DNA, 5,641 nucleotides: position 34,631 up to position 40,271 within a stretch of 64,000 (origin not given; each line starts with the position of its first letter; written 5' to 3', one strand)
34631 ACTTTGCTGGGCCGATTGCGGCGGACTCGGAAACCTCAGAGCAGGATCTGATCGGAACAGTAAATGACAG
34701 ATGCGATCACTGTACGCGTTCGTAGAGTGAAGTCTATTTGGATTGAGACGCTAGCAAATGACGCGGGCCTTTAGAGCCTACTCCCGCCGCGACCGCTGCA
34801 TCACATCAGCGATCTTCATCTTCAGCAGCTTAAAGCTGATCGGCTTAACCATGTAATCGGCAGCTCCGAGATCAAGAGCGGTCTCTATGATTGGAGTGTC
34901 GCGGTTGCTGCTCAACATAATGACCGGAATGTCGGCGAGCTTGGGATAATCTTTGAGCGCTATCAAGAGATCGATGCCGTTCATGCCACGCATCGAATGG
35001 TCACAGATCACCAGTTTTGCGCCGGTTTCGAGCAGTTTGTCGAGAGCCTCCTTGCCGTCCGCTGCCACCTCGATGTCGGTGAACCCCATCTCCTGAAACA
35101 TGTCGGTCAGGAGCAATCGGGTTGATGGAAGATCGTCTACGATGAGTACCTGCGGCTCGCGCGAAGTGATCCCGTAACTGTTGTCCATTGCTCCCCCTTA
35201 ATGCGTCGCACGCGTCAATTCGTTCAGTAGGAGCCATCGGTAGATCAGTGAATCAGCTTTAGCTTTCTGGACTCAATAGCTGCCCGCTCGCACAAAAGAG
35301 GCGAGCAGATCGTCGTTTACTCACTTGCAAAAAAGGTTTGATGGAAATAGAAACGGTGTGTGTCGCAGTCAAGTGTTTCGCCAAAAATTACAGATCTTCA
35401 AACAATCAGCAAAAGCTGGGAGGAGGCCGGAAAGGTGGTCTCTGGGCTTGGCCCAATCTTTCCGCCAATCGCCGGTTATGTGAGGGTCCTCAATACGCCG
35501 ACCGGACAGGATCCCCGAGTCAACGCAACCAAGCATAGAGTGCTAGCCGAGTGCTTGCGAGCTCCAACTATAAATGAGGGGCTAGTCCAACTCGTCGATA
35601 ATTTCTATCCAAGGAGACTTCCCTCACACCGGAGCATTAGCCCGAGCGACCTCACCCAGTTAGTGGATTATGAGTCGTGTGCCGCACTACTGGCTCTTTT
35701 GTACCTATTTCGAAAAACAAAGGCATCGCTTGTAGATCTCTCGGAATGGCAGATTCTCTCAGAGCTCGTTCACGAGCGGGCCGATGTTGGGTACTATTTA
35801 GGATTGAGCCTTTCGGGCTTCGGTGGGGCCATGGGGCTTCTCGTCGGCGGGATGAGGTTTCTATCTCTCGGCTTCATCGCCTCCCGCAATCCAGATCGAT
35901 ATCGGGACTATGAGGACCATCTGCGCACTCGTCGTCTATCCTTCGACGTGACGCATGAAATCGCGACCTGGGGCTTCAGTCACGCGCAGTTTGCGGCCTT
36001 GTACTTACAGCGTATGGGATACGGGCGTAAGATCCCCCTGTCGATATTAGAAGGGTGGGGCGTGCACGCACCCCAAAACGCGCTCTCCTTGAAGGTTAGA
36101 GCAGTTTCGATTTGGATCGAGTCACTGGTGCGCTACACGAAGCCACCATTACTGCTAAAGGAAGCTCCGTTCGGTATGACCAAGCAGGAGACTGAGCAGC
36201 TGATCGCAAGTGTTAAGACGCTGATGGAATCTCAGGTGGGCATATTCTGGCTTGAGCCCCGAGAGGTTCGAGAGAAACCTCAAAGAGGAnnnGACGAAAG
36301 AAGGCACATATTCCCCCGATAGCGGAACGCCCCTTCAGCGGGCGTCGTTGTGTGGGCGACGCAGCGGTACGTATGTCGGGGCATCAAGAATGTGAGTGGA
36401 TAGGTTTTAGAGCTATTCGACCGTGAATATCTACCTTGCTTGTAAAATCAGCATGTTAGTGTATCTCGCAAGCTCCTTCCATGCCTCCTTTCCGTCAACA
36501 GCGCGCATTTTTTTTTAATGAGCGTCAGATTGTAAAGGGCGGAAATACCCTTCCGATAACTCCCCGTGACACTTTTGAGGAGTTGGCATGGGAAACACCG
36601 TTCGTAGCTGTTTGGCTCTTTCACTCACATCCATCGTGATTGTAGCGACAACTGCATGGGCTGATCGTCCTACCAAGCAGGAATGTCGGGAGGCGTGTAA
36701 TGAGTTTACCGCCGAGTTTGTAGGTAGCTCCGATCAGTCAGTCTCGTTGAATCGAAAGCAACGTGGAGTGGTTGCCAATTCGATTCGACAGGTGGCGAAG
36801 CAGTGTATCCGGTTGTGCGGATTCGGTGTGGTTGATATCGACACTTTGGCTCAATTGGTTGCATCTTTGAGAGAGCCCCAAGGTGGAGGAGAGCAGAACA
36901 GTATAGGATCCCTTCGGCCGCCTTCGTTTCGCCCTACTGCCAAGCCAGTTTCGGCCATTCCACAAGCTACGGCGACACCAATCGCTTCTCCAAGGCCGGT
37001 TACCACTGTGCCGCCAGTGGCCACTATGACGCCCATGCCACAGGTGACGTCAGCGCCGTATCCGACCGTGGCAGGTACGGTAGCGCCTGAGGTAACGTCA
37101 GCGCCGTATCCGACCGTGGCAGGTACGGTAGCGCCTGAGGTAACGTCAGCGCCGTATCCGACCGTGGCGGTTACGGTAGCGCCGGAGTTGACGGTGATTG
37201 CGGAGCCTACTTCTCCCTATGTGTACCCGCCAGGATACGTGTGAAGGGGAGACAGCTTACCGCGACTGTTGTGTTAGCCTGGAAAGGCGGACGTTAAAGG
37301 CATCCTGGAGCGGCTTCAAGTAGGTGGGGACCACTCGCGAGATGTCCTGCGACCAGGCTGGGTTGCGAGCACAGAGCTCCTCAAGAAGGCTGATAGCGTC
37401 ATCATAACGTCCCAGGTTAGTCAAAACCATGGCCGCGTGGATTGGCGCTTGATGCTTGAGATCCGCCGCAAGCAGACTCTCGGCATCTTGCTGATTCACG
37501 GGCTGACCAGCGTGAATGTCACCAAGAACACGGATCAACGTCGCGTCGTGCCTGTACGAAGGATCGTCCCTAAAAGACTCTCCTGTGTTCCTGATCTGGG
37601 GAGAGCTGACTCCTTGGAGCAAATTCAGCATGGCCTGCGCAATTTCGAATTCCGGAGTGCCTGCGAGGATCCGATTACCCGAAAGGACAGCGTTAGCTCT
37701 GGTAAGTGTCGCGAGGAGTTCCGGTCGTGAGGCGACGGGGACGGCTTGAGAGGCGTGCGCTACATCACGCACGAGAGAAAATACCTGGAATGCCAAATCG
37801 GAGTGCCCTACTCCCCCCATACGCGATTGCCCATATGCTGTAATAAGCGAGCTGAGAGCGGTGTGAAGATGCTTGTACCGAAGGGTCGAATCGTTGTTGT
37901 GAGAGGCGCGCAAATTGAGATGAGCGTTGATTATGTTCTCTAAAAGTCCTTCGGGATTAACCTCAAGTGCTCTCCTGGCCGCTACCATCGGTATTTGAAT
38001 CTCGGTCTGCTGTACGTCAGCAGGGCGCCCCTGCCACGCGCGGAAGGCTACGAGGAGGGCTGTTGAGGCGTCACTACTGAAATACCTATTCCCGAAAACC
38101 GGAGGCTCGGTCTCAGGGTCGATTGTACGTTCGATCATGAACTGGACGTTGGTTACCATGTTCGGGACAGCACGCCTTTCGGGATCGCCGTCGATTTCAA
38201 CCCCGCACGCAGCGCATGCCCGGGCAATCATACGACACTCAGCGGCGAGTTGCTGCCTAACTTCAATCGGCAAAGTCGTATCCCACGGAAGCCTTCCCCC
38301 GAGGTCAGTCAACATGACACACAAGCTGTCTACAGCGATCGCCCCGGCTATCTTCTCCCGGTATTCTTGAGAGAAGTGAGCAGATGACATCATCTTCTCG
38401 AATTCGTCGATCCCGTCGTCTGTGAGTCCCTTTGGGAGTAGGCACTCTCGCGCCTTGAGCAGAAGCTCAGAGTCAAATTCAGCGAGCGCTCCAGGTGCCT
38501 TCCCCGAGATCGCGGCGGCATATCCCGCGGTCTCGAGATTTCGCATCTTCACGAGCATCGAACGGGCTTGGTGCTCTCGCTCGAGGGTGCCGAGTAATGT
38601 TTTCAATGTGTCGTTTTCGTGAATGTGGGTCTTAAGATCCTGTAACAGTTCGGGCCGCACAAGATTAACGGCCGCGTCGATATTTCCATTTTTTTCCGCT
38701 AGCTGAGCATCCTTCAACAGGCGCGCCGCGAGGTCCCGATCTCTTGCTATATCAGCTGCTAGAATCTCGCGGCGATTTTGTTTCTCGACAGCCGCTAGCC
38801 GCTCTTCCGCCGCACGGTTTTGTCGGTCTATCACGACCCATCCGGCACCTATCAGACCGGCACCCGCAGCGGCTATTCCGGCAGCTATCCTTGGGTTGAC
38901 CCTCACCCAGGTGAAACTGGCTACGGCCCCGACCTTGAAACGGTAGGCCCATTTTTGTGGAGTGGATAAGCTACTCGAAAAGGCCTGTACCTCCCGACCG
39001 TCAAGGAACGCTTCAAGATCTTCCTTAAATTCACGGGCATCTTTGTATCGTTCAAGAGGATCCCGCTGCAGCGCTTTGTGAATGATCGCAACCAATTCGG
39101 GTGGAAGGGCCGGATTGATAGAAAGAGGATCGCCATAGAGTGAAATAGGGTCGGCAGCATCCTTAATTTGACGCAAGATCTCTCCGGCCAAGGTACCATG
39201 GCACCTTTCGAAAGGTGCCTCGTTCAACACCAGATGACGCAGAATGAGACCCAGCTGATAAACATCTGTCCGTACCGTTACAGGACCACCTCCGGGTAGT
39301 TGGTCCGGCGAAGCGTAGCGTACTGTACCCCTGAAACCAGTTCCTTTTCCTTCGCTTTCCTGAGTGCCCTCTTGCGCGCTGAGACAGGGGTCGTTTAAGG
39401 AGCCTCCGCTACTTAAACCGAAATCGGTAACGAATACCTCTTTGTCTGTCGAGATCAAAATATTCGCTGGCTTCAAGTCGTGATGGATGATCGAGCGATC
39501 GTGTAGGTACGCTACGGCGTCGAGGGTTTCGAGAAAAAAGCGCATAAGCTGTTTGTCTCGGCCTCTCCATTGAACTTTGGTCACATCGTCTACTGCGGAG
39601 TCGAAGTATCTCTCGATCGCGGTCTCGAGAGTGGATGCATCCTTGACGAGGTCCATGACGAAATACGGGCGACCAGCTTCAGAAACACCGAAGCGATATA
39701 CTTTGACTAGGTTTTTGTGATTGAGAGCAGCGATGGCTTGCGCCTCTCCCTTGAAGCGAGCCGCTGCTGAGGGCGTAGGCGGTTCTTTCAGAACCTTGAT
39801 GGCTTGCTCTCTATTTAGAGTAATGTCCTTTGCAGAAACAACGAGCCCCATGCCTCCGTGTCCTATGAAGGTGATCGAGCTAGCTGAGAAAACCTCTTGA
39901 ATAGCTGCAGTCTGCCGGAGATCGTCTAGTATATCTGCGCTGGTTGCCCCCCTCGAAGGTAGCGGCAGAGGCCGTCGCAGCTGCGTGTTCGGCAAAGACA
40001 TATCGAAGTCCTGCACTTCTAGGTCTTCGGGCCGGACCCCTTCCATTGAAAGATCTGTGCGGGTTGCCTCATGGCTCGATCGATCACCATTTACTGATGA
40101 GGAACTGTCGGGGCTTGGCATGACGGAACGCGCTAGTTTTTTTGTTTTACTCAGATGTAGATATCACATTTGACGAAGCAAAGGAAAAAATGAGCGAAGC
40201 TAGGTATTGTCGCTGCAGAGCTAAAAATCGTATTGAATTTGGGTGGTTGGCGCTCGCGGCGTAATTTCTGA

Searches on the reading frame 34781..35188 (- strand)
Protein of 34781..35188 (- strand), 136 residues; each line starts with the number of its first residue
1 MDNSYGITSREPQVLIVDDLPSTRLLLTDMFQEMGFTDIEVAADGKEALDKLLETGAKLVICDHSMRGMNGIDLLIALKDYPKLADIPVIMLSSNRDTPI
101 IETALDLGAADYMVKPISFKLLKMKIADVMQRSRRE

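Call 20: search_protein_families(library=pfam, proteins=[window:34781-35188:-], max_evalue=0.01)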
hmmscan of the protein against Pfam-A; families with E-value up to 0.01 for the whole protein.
window:34781-35188:- (136 aa): 1 family
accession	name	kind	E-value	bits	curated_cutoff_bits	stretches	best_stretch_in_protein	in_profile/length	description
PF00072.30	Response_reg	-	2.5e-24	86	30.2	1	14-126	1-110/111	Response regulator receiver domain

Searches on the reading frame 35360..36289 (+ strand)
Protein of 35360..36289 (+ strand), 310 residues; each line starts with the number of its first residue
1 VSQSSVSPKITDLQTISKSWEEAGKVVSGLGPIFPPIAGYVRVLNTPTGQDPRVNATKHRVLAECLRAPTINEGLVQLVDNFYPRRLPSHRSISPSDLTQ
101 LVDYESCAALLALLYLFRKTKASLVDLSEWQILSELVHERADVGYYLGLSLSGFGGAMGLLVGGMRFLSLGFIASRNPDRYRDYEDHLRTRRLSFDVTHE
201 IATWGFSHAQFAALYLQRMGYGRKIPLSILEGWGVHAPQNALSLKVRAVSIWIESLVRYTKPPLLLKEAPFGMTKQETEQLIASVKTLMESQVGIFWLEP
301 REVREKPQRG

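Call 4: search_protein_families(library=pfam, proteins=[window:35360-36289:+], max_evalue=0.1)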
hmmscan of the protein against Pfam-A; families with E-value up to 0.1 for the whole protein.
window:35360-36289:+ (310 aa): 0 families

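Call 5: search_protein_families(library=ncbifam, proteins=[window:35360-36289:+], max_evalue=0.1)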
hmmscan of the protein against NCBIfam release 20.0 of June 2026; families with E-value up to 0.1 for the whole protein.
window:35360-36289:+ (310 aa): 0 families

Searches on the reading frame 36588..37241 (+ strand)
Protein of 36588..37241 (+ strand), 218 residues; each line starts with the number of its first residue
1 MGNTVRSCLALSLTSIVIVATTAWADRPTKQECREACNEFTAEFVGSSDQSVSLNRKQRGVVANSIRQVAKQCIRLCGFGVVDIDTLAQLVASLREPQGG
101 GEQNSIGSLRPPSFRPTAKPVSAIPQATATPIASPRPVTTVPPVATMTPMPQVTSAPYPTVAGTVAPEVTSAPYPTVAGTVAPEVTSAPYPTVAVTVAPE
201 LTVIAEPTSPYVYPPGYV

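Call 4: search_protein_families(library=pfam, proteins=[window:36588-37241:+], max_evalue=0.1)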
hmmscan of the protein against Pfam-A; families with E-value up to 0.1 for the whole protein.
window:36588-37241:+ (218 aa): 0 families

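Call 5: search_protein_families(library=ncbifam, proteins=[window:36588-37241:+], max_evalue=0.1)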
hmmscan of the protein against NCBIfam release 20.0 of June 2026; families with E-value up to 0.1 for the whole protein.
window:36588-37241:+ (218 aa): 1 family
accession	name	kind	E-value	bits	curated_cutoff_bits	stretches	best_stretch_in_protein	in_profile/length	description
TIGR03054.2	photo_alph_chp1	equivalog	0.098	12.9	55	0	5-69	6-72/138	photosynthetic complex assembly protein PuhC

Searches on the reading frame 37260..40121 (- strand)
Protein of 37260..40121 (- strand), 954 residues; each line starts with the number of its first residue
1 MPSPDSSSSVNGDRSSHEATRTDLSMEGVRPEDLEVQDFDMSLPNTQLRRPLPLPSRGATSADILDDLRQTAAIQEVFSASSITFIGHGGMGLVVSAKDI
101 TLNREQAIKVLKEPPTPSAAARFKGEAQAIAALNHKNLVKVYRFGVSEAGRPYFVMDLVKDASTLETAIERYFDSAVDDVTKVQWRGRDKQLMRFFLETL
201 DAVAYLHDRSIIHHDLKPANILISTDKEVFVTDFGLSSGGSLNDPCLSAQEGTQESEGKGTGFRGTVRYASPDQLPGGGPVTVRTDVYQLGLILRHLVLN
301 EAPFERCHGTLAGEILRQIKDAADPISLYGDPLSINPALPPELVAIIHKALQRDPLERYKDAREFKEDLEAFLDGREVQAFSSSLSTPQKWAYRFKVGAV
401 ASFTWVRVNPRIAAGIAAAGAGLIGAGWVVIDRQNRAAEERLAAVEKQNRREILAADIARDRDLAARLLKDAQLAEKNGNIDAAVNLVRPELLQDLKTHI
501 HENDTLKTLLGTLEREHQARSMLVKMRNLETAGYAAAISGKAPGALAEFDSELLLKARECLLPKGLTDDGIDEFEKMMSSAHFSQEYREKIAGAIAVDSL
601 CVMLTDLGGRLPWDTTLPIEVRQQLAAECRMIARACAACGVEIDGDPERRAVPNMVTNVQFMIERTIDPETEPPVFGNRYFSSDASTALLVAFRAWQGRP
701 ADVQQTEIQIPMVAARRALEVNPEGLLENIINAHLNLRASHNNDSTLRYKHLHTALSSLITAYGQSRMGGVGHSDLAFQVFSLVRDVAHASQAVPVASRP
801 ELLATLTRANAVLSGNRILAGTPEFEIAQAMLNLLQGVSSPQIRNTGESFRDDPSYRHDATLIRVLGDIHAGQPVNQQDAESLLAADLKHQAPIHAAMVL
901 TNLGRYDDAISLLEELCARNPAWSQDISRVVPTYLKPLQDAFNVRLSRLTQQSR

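Call 4: search_protein_families(library=pfam, proteins=[window:37260-40121:-], max_evalue=0.1)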
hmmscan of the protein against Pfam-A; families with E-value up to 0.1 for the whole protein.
window:37260-40121:- (954 aa): 8 families
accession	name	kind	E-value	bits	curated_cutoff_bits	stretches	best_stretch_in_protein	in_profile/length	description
PF00069.31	Pkinase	-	4.9e-34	118.3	31.7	1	84-360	5-253/263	Protein kinase domain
PF07714.23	PK_Tyr_Ser-Thr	-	2.6e-20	73.2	23.1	1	86-358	7-248/258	Protein tyrosine and serine/threonine kinase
PF13428.12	TPR_14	-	0.00085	20.2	23.5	1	896-922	7-33/44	Tetratricopeptide repeat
PF01636.29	APH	-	0.0019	18.5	23.2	1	160-237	126-197/239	Phosphotransferase enzyme family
PF14531.12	Kinase-like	-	0.005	16.6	25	1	200-326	155-274/289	Kinase-like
PF19974.5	TCAD9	-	0.0056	16.3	40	1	194-236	282-323/429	Ternary complex associated domain 9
PF03109.22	ABC1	-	0.0097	15.5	22.9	1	177-237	155-214/244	ABC1 atypical kinase-like domain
PF07719.23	TPR_2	-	0.013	16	27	0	897-922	8-33/34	Tetratricopeptide repeat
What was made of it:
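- Checked: The neighbours are as stated: Ser/Thr kinase at 37257-40121 (-) and HPt-like protein at 43424-44017 (+) (call 4).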

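Call 5: search_protein_families(library=ncbifam, proteins=[window:37260-40121:-], max_evalue=0.1)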
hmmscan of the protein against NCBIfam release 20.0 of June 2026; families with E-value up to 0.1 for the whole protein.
window:37260-40121:- (954 aa): 18 families
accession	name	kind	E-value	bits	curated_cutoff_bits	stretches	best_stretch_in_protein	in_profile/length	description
NF033483.0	PknB_PASTA_kin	equivalog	1.3e-52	179.6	450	1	85-381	14-277/563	Stk1 family PASTA domain-containing Ser/Thr kinase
NF009651.0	PRK13184.1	equivalog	3.3e-30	104.8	839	1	83-395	7-313/932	serine/threonine-protein kinase PknD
NF047741.1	antiphage_MADS6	equivalog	1.1e-27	96.9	460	2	193-384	302-472/612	methylation-associated defense system protein kinase MAD6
NF052427.1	StpK7MSMEG_1200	equivalog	2.6e-22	79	900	1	85-389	14-285/601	serine/threonine protein kinase StpK7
TIGR03903.1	TOMM_kin_cyc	equivalog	5e-19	67.7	705.75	1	105-367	5-242/1267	TOMM system kinase/cyclase fusion protein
NF033442.0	BREX_PglW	equivalog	1e-15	56.6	990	2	89-238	523-661/1391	BREX system serine/threonine kinase PglW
NF038150.1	lanthi_synth_IV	equivalog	2.3e-11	42.8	650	1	120-371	236-455/851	class IV lanthionine synthetase LanL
NF038151.1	lanthi_synth_III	equivalog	9.8e-09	34.1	575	1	118-238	265-384/833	class III lanthionine synthetase LanKC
TIGR03724.2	arch_bud32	equivalog_domain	3.2e-06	26.8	125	1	199-238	94-132/193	KEOPS complex kinase/ATPase Bud32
NF011460.0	PRK14879.1-1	equivalog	2.9e-05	23.3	199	1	188-238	106-158/232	Kae1-associated kinase Bud32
NF053615.1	SerThrKinAfsKStmc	equivalog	9.1e-05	21.3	1300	1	201-305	123-214/809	protein serine/threonine kinase AfsK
NF043056.1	T4SS_LegK1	equivalog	0.00016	20.4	550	1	205-296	204-282/516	Dot/Icm T4SS effector kinase LegK1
NF002475.0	PRK01723.1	equivalog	0.00036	19.6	142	1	201-234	154-187/241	3-deoxy-D-manno-octulosonic acid kinase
NF011462.0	PRK14879.1-3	equivalog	0.0004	20.2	174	1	203-237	95-128/192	Kae1-associated kinase Bud32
NF011461.0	PRK14879.1-2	equivalog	0.00097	19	372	1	200-237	110-146/225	Kae1-associated kinase Bud32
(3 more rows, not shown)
